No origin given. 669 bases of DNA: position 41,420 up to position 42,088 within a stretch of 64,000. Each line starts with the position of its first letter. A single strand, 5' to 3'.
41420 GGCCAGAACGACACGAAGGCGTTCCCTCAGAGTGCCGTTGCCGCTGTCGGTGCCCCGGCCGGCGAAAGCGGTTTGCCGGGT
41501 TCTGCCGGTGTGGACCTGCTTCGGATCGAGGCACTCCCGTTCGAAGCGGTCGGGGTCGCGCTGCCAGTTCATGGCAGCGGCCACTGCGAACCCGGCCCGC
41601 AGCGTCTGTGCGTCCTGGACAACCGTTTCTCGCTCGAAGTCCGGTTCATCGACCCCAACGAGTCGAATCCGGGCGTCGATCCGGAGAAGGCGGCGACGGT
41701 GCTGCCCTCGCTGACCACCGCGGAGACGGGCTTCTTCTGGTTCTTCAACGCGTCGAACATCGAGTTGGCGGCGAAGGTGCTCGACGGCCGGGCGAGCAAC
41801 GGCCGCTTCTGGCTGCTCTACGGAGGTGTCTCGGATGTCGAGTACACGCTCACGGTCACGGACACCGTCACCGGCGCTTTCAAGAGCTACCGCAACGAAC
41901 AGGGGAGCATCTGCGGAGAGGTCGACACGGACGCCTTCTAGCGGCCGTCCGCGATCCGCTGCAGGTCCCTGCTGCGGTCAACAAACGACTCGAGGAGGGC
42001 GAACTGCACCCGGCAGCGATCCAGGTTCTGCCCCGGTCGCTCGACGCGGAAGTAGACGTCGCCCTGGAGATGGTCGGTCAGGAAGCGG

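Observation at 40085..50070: Uncharacterised, Cys-bracketed domain of about 110 aa present three times in two unrelated secreted proteins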

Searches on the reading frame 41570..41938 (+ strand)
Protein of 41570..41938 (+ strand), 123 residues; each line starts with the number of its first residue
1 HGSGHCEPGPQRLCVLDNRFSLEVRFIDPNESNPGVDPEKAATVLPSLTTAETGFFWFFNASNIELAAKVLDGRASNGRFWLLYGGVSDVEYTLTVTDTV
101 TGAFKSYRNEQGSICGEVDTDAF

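Call 17: search_solved_structures(query=A2, max_evalue=10)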
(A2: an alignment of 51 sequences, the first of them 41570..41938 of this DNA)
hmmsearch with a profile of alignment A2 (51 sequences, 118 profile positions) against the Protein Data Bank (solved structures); distinct sequences matched with E-value up to 10: 11.
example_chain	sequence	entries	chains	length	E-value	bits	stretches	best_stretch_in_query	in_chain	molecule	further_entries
5v6l_L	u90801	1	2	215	0.34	13.9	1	78-118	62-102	Light chain of Fab fragment of rabbit anti-HIV1 gp120 V3 mAb 10A37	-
1ovz_A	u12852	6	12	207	0.41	13.7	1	46-74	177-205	Immunoglobulin alpha Fc receptor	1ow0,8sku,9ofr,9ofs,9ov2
8ghk_L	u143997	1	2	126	0.77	12.8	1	16-107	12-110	GS10-X6-BE4 Fab light chain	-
6r0x_B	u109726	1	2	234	0.82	12.7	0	16-107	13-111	antibody fab fragment light chain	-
7upa_L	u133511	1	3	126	0.83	12.7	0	75-115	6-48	Fab 1H8 light chain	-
1zx5_A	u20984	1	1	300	0.9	12.6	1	40-72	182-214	mannosephosphate isomerase, putative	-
30af_L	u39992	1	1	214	0.92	12.6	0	78-115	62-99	aeFab98 light chain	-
8zxw_L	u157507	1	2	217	1.1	12.3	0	78-118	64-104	Fab, light chain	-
2rb6_A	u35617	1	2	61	1.1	12.3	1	32-71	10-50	Uncharacterized protein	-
4jo3_L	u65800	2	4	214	5.5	10.1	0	78-114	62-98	monoclonal anti-HIV-1 gp120 V3 antibody R20 light chain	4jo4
7nks_D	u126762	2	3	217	6.6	9.8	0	78-118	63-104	Fab HTN-Gn1 light chain | Fab fragment HTN-Gn1 Light chain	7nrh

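Call 22: predict_structure(alignment_id=A2)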
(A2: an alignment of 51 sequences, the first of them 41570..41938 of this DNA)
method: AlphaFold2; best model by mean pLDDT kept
length: 123 residues; sequences in the alignment: 51
mean_pLDDT: 96.0   pTM: 0.88
mean pLDDT of the five models: 96.0, 95.9, 95.8, 93.6, 92.9
residues with pLDDT >= 90: 117; 70-90: 4; 50-70: 2; < 50: 0
segments of 3 or more residues with pLDDT < 50: none
pLDDT, mean of each block of 10 residues (from residue 1): 84 98 97 93 97 97 97 98 97 98 98 97 98
secondary structure, 60 per line:
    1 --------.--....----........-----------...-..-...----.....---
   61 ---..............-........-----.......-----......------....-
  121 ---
elements in order: E12-15 E20-27 E39-41 E53-57 E64-73 H74-77 E79-86 E92-98 E104-109 E116-119

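Call 25: search_protein_representatives(alignment_id=A2)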
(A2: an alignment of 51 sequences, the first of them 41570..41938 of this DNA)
Query: 51 sequences, 118 profile positions. Proteins with E-value up to 0.001 (for the whole library): 10563; up to 1e-10: 9626; up to 1e-30: 5698. The best 150 are listed.
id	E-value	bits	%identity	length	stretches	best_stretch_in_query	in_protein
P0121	6.7e-125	426.0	-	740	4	6-118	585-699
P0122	1.4e-112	386.2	-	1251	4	3-118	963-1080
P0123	1.4e-108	373.3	-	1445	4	2-118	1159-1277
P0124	3.8e-103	355.8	-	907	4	5-118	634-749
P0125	2.0e-99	343.8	-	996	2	4-118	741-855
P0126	4.0e-99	342.8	-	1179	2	3-118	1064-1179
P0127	4.9e-99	342.5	-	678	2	4-118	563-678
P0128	7.9e-99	341.9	-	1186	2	3-118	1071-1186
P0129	3.7e-98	339.7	-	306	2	6-118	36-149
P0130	4.2e-98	339.5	-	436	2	6-118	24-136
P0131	5.7e-98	339.1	-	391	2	4-118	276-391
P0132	3.0e-97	336.8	-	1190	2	4-118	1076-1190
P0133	4.0e-97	336.4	-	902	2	5-118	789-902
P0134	4.7e-97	336.1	-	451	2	3-118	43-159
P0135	4.7e-97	336.1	-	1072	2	4-118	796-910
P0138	1.2e-96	334.9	-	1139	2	5-118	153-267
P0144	3.4e-96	333.4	-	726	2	4-118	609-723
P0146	5.4e-96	332.7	-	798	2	4-118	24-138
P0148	6.4e-96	332.5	-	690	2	4-118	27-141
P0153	1.0e-95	331.8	-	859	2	3-118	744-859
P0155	1.6e-95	331.2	-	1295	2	5-118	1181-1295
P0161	2.8e-95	330.4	-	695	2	7-118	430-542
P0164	3.2e-95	330.2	-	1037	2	5-118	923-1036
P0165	3.6e-95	330.1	-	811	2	4-118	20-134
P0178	1.2e-94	328.4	-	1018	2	7-118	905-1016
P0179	1.4e-94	328.2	-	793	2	7-118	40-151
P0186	2.1e-94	327.6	-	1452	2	5-118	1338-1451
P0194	3.1e-94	327.1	-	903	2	5-118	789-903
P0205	7.0e-94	325.9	-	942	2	4-118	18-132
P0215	1.5e-93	324.9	-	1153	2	4-118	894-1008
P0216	1.5e-93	324.8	-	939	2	3-117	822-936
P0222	2.5e-93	324.1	-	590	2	4-118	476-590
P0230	4.9e-93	323.2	-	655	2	4-118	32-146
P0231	5.2e-93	323.1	-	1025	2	4-117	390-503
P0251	2.0e-92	321.2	-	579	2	7-118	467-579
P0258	3.1e-92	320.6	-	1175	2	4-118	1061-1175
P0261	3.5e-92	320.4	-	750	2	4-118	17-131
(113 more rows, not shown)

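Call 32: search_protein_families(library=pfam, proteins=[P0126, P0146, P0165, P0205, P0138, P0125, P0153, P0161, P0222, P0186], max_evalue=0.001)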
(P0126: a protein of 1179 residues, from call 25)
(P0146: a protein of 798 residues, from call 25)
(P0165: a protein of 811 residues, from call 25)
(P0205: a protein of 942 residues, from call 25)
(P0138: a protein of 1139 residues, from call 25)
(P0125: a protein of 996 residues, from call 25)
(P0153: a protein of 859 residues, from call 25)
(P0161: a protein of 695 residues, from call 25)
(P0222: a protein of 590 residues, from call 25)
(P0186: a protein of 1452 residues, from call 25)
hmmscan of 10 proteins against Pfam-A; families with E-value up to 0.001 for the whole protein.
P0126 (1179 aa): 0 families

P0146 (798 aa): 0 families

P0165 (811 aa): 0 families

P0205 (942 aa): 0 families

P0138 (1139 aa): 5 families
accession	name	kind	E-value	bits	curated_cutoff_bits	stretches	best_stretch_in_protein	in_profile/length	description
PF01551.29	Peptidase_M23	-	6.5e-17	62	28.7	1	663-724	3-60/96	Peptidase family M23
PF07705.17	CARDB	-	4.3e-09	36.9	22.7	1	52-147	9-101/101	CARDB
PF18998.6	Flg_new_2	-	3.5e-06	27.3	23.6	1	847-896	19-72/73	Divergent InlB B-repeat domain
PF13004.13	BACON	-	0.00026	21.3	25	0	938-984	7-59/61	Putative binding domain, N-terminal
PF19190.6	BACON_2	-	0.00029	21.1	25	0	911-983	10-85/94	Viral BACON domain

P0125 (996 aa): 0 families

P0153 (859 aa): 0 families

P0161 (695 aa): 1 family
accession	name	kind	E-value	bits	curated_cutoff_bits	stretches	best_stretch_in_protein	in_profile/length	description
PF15780.11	ASH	-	2.1e-08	34.7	27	1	328-417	6-94/98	Abnormal spindle-like microcephaly-assoc'd, ASPM-SPD-2-Hydin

P0222 (590 aa): 2 families
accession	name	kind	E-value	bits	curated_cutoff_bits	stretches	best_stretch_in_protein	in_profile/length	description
PF15902.12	Sortilin-Vps10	-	9e-11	41.6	33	0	161-221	3-59/446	Sortilin, neurotensin receptor 3,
PF02012.26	BNR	-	3.7e-05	23.5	27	0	163-172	2-11/12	BNR/Asp-box repeat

P0186 (1452 aa): 1 family
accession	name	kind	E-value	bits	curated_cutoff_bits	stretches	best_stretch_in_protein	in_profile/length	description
PF17210.9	SdrD_B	-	4.1e-16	59.6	29.7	1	634-695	2-54/112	SdrD B-like domain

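Call 33: fold_search(model_id=the predicted structure, library=pdb)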
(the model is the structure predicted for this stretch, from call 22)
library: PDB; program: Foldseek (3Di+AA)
matches with E <= 10: 302; with E <= 0.001: 0
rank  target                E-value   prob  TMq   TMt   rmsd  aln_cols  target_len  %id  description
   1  2ifr_A                3.2e-01  0.14  0.24  0.15  10.8       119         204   12  Crystal structure of Scytalido-glutamic peptidase with a peptide based transition state analog (released 2006-10-03)
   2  1s2b                  5.5e-01  0.08  0.20  0.14  10.8       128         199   12  Structure of SCP-B the first member of the Eqolisin family of Peptidases to have its structure determined (released 2004-04-27)
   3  2ms2_A                6.1e-01  0.05  0.16  0.15  16.4       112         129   17  THE REFINED STRUCTURE OF BACTERIOPHAGE MS2 AT 2.8 ANGSTROMS RESOLUTION (released 1995-01-26)
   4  6vtp_B                7.2e-01  0.06  0.20  0.20  14.7       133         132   14  Crystal structure of G16C human Galectin-7 mutant (released 2021-08-25)
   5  2ifw_A                7.6e-01  0.07  0.21  0.14  11.9       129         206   17  Crystal structure of scytalido-glutamic peptidase with a transition state analog inhibitor (released 2006-10-03)
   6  7qs5_A                8.0e-01  0.04  0.15  0.13  14.5       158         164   10  Crystal structure of B30.2 PRYSPRY domain of TRIM67 (released 2022-05-04)
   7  7trn_A                9.9e-01  0.05  0.22  0.21  14.2       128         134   16  Crystal structure of R14A-R20A human Galectin-7 mutant (released 2023-02-01)
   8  6rrt_A                1.2e+00  0.04  0.16  0.15  15.8       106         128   15  T=4 MS2 Virus-like-particle (released 2020-07-08)
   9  1aq3_A                1.2e+00  0.04  0.16  0.15  15.8       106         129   14  BACTERIOPHAGE MS2 CAPSID PROTEIN/RNA COMPLEX (released 1997-12-24)
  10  8y3v_B                1.2e+00  0.02  0.14  0.13  16.3       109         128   15  The self-assembled nanotube of CPC46A/Q70V (released 2024-11-06)
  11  7n6c_A                1.3e+00  0.04  0.20  0.19  14.6       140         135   13  Crystal structure of R22A human Galectin-7 mutant (released 2023-01-25)
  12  8y3v_A                1.4e+00  0.04  0.18  0.17  16.6       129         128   14  The self-assembled nanotube of CPC46A/Q70V (released 2024-11-06)
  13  1msc                  1.5e+00  0.04  0.20  0.19  15.0       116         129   15  CRYSTAL STRUCTURE OF MS2 COAT PROTEIN DIMER (released 1995-07-10)
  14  5cbl_D                1.5e+00  0.04  0.23  0.22  14.7       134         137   13  Crystal structure of the C-terminal domain of human galectin-4 with lactose (released 2015-11-04)
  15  8y3n_C                1.5e+00  0.03  0.15  0.15  15.7       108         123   14  The self-assembled nanotube of CPC46A/Q70C (released 2024-11-06)
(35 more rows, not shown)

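Call 52: search_protein_families(library=pfam, proteins=[P0258, P0144, P0251, P0216, P0261, P0122, P0231], max_evalue=0.001)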
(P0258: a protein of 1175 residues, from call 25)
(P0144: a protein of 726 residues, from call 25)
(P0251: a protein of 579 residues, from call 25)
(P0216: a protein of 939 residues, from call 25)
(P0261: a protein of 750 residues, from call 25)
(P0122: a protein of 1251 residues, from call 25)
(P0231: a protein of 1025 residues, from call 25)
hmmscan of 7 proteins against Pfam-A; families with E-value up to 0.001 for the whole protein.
P0258 (1175 aa): 0 families

P0144 (726 aa): 3 families
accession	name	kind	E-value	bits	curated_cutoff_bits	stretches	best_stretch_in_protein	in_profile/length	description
PF18911.6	PKD_4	-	3.6e-14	53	27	1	13-69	24-80/85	PKD domain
PF00801.26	PKD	-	2.7e-10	40.5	23.5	1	10-63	14-71/80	PKD domain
PF17785.7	PUA_3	-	0.00031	20.9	22.6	0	532-570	13-46/64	PUA-like domain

P0251 (579 aa): 3 families
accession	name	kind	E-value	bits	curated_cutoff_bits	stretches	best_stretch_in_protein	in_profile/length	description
PF15902.12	Sortilin-Vps10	-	6.1e-16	58.7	33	2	237-313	2-84/446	Sortilin, neurotensin receptor 3,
PF02012.26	BNR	-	2e-07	30.4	27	0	279-290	1-12/12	BNR/Asp-box repeat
PF14870.12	PSII_BNR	-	8.7e-07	28.9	27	1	154-291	8-140/303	Photosynthesis system II assembly factor YCF48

P0216 (939 aa): 1 family
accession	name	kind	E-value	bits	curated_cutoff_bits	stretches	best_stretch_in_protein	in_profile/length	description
PF13385.13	Laminin_G_3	-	1.9e-18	67.5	27.6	1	258-436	2-151/151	Concanavalin A-like lectin/glucanases superfamily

P0261 (750 aa): 0 families

P0122 (1251 aa): 4 families
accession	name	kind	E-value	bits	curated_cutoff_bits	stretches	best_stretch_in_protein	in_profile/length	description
PF05345.18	He_PIG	-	1.3e-14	54.8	24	2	790-869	9-95/96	Putative Ig domain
PF13583.11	Reprolysin_4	-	6.8e-07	29.6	22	1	166-284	81-178/203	Metallo-peptidase family M12B Reprolysin-like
PF13582.12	Reprolysin_3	-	9.7e-06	26.6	22.4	1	121-247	4-122/123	Metallo-peptidase family M12B Reprolysin-like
PF17963.7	Big_9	-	0.00036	21.8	23.6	0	813-864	33-85/89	Bacterial Ig domain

P0231 (1025 aa): 5 families
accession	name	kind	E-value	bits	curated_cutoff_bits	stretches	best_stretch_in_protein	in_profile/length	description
PF13004.13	BACON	-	7.1e-16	58.4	25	2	757-816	3-61/61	Putative binding domain, N-terminal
PF19190.6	BACON_2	-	9.3e-12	45.2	25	2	729-811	2-91/94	Viral BACON domain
PF00041.27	fn3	-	1e-10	42.1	25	1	304-384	2-79/84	Fibronectin type III domain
PF00801.26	PKD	-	1.4e-09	38.3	23.5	1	564-615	13-66/80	PKD domain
PF18911.6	PKD_4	-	7.1e-09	36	27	1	569-615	25-69/85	PKD domain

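Call 53: search_protein_families(library=pfam, proteins=[P0194, P0135, P0230, P0155, P0164, P0178, P0215, P0148, P0179], max_evalue=0.001)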
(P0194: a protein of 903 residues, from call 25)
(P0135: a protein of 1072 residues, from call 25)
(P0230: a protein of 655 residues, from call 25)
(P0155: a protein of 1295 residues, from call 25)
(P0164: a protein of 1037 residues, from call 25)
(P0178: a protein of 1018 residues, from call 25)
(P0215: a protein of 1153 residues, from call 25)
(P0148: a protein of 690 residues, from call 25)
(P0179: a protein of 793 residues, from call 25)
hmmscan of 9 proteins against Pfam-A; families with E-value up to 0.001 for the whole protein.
P0194 (903 aa): 7 families
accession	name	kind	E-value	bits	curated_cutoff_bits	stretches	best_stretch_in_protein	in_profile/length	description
PF24684.1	Vgb_lyase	-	7.6e-195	645.7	50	4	486-642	42-202/290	Virginiamycin B lyase family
PF08450.18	SGL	-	2.7e-17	63.7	26.3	0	509-596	11-103/246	SMP-30/Gluconolactonase/LRE-like region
PF07494.17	Reg_prop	-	3.7e-11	42.3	20.4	0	756-774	5-21/24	Two component regulator propeller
PF10012.15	DUF2255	-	1.5e-06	28.9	29.8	0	279-299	47-67/115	Uncharacterized protein conserved in bacteria (DUF2255)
PF23500.1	DUF7133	-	1.5e-06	28.2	27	0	580-602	330-352/385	Domain of unknown function (DUF7133)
PF01436.27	NHL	-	2.8e-05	24.4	20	0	673-695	4-26/28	NHL repeat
PF25021.1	TEN_NHL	-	0.00044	19.8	27.1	0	672-704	32-62/357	Teneurin NHL domain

P0135 (1072 aa): 0 families

P0230 (655 aa): 0 families

P0155 (1295 aa): 13 families
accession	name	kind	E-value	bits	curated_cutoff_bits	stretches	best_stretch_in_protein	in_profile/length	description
PF13385.13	Laminin_G_3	-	3.7e-23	82.8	27.6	1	471-645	3-151/151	Concanavalin A-like lectin/glucanases superfamily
PF06028.17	DUF915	-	3.6e-13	49.9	22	1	654-862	10-209/255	Alpha/beta hydrolase of unknown function (DUF915)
PF18911.6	PKD_4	-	1.3e-12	48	27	1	341-412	13-85/85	PKD domain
PF01674.24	Lipase_2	-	1.5e-12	48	20.3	1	720-849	32-174/219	Lipase (class 2)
PF07819.20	PGAP1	-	1.9e-10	41.3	24.3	1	751-827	85-155/233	PGAP1-like alpha/beta domain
PF00561.26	Abhydrolase_1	-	4.1e-09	36.9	25.8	1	731-829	40-134/245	alpha/beta hydrolase fold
PF00801.26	PKD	-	7.2e-09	36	23.5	1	333-412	3-80/80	PKD domain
PF02089.21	Palm_thioest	-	1.2e-08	35.4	26.8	1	718-809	28-119/254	Palmitoyl protein thioesterase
PF12697.13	Abhydrolase_6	-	4.2e-08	34.6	26.3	1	658-853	1-132/217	Alpha/beta hydrolase family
PF24096.1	DUF7379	-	8.1e-07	29.6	33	1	740-816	54-127/191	Domain of unknown function (DUF7379)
PF05057.20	DUF676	-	2.7e-06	27.5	20.3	1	744-807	64-131/217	Putative serine esterase (DUF676)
PF08450.18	SGL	-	0.00057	20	26.3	0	44-85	180-221/246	SMP-30/Gluconolactonase/LRE-like region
PF12146.15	Hydrolase_4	-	0.00094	19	27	0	737-775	56-94/239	Serine aminopeptidase, S33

P0164 (1037 aa): 3 families
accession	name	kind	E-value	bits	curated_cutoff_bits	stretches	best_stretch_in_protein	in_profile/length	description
PF09587.15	PGA_cap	-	3.6e-34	118.8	27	1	163-426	2-255/255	Bacterial capsule synthesis protein PGA_cap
PF13620.12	CarboxypepD_reg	-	2.6e-08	34.6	32.3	1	72-133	2-64/82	Carboxypeptidase regulatory-like domain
PF13715.12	CarbopepD_reg_2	-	0.00053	20.4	32.2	0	72-136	1-63/88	CarboxypepD_reg-like domain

P0178 (1018 aa): 2 families
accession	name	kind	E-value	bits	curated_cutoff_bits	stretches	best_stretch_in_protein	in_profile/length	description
PF05547.17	Peptidase_M6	-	3.9e-22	79.3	22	1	130-332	69-280/294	Immune inhibitor A peptidase M6, catalytic domain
PF00362.24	Integrin_beta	-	0.00022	21.5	24.8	0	508-609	6-123/248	Integrin beta chain VWA domain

P0215 (1153 aa): 3 families
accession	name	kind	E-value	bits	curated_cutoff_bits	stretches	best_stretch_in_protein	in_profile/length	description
PF00092.34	VWA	-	2.4e-18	67.4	23.8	1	324-493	4-169/174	von Willebrand factor type A domain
PF13519.12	VWA_2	-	4.9e-09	37.2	27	1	324-435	3-107/107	von Willebrand factor type A domain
PF13768.12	VWA_3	-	7.8e-05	23.2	27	1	325-482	6-153/155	von Willebrand factor type A domain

P0148 (690 aa): 2 families
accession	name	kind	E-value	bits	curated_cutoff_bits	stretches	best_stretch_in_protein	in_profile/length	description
PF09136.16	Glucodextran_B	-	3.1e-06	27.5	27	1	298-363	12-80/83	Glucodextranase, domain B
PF07676.18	PD40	-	0.00037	20.8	20.9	0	492-507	12-28/38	WD40-like Beta Propeller Repeat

P0179 (793 aa): 0 families

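Call 59: search_protein_families(library=pfam, alignment_id=A2, max_evalue=1)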
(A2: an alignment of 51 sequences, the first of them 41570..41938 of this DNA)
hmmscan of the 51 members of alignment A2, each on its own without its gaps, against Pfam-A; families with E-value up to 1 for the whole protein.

A. member 1, window:41570-41938:+ (123 aa): 0 families

B. families by the number of members that match (of 51 scanned): 13 families
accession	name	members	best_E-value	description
PF14976.13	YPEH2ZP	4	0.12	Yippee homolog 2 zinc finger protein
PF20625.3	WW_USP8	3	0.086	USP8 WW domain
PF13964.12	Kelch_6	2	0.0014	Kelch motif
PF24388.1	Permuted_GreAB-C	1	0.0066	Permuted GreAB-C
PF09398.16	FOP_dimer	1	0.011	FOP N terminal dimerisation domain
PF11061.14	Tsr0524-like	1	0.042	Cytochrome b6f, subunit Tsr0524-like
PF04717.18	Phage_base_V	1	0.062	Type VI secretion system/phage-baseplate injector OB domain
PF16242.11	Pyrid_ox_like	1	0.075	Pyridoxamine 5'-phosphate oxidase like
PF05995.18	CDO_I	1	0.099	Cysteine dioxygenase type I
PF07080.17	DUF1348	1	0.1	Protein of unknown function (DUF1348)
PF20569.3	DUF6778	1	0.17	Family of unknown function (DUF6778)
PF04794.17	YdjC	1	0.18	YdjC-like protein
PF16305.10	DUF4947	1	0.28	Domain of unknown function (DUF4947)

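Call 60: search_protein_families(library=ncbifam, alignment_id=A2, max_evalue=1)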
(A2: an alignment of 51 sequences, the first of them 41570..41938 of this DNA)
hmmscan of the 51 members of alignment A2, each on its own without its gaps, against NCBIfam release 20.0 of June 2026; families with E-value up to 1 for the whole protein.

A. member 1, window:41570-41938:+ (123 aa): 0 families

B. families by the number of members that match (of 51 scanned): 15 families
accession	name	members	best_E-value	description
NF058629.1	PA0111_fam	2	0.0074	PA_0111/PP_0108 family redox-active disulfide protein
NF050003.1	PetP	1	0.006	cytochrome b6f subunit PetP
NF033530.1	lasso_PqqD_Strm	1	0.055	lasso peptide biosynthesis PqqD family chaperone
NF002740.0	PRK02724.1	1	0.064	30S ribosomal protein PSRP-3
NF045804.1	MethMoxRegMmoB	1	0.083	methane monooxygenase regulator MmoB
NF009275.1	PRK12632.1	1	0.089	flagellar basal body rod protein FlgC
NF009384.0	PRK12743.1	1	0.091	SDR family oxidoreductase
NF001262.0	PRK00226.1-3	1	0.093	transcription elongation factor GreA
NF033595.1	denti_PrtP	1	0.12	dentilisin complex serine proteinase subunit PrtP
NF000430.2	blaOXA-62_like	1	0.12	OXA-62 family carbapenem-hydrolyzing class D beta-lactamase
NF008289.0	PRK11069.1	1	0.12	exodeoxyribonuclease V subunit gamma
NF033800.1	quorum_NprX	1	0.14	quorum-signaling peptide NprX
NF042997.1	bet_ethrase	1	0.14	beta-etherase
NF040466.1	ydjY_domain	1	0.16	YdjY domain-containing protein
TIGR02817.1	adh_fam_1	1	0.22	zinc-binding alcohol dehydrogenase family protein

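Call 63: find_encoding_contigs(protein=P0146, flank=8000, max_places=3)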
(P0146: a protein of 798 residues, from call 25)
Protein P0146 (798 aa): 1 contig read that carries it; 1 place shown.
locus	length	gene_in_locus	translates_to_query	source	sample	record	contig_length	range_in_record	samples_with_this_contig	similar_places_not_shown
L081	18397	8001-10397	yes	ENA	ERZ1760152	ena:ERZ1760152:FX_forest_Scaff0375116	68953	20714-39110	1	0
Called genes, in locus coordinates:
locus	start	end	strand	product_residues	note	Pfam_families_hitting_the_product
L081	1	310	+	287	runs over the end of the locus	PF13431:TPR_17 (faint), PF21033:RMD1-3 (faint), PF00515:TPR_1 (weak), PF13414:TPR_11, PF13432:TPR_16 (weak), PF14559:TPR_19 (weak), PF12895:ANAPC3 (weak), PF14559:TPR_19, +9 more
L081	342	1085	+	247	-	PF03544:TonB_C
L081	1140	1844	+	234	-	PF01618:MotA_ExbB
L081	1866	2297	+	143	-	PF02472:ExbD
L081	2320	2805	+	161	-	PF02472:ExbD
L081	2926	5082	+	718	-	PF03030:H_PPase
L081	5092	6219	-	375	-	PF04055:Radical_SAM, PF06969:HemN_C (weak)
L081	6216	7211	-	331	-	-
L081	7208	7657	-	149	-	PF00677:Lum_binding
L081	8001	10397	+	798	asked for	-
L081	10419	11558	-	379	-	PF00383:dCMP_cyt_deam_1, PF14437:MafB19-deam (weak), PF01872:RibD_C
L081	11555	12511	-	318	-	PF02881:SRP54_N, PF00448:SRP54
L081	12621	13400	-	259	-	PF14559:TPR_19 (faint), PF13424:TPR_12 (faint), PF13431:TPR_17 (faint), PF00515:TPR_1 (faint), PF07719:TPR_2 (faint), PF13174:TPR_6 (faint), PF13432:TPR_16, PF13414:TPR_11 (weak), +3 more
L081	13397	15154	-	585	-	PF00672:HAMP, PF13487:HD_5, PF01966:HD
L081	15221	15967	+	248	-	PF03544:TonB_C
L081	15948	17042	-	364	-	PF13685:Fe-ADH_2 (weak), PF01761:DHQ_synthase, PF24621:DHQS_C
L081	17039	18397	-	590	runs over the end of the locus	PF01336:tRNA_anti-codon, PF00152:tRNA-synt_2, PF02938:GAD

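Call 72: search_protein_families(library=ncbifam, proteins=[P0258, P0126, P0146, P0165, P0205], max_evalue=0.001)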
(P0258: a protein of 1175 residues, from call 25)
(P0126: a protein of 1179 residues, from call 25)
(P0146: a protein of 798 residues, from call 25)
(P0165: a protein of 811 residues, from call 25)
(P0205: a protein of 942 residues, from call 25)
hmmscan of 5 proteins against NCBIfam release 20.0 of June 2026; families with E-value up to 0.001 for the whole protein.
P0258 (1175 aa): 1 family
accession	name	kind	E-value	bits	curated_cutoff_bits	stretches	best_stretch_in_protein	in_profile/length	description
TIGR04534.2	ELWxxDGT_rpt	domain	1.1e-148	483.2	65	10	797-842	1-46/47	ELWxxDGT repeat protein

P0126 (1179 aa): 1 family
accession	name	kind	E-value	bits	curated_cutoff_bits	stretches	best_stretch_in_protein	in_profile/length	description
TIGR04534.2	ELWxxDGT_rpt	domain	8.2e-163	528.4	65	11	807-852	1-46/47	ELWxxDGT repeat protein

P0146 (798 aa): 0 families

P0165 (811 aa): 0 families

P0205 (942 aa): 1 family
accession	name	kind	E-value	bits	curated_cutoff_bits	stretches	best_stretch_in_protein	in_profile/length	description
NF045524.1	MXAN_6640_HExxH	subfamily_domain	2.5e-16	60.3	140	1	401-613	20-224/290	MXAN_6640 family putative metalloprotease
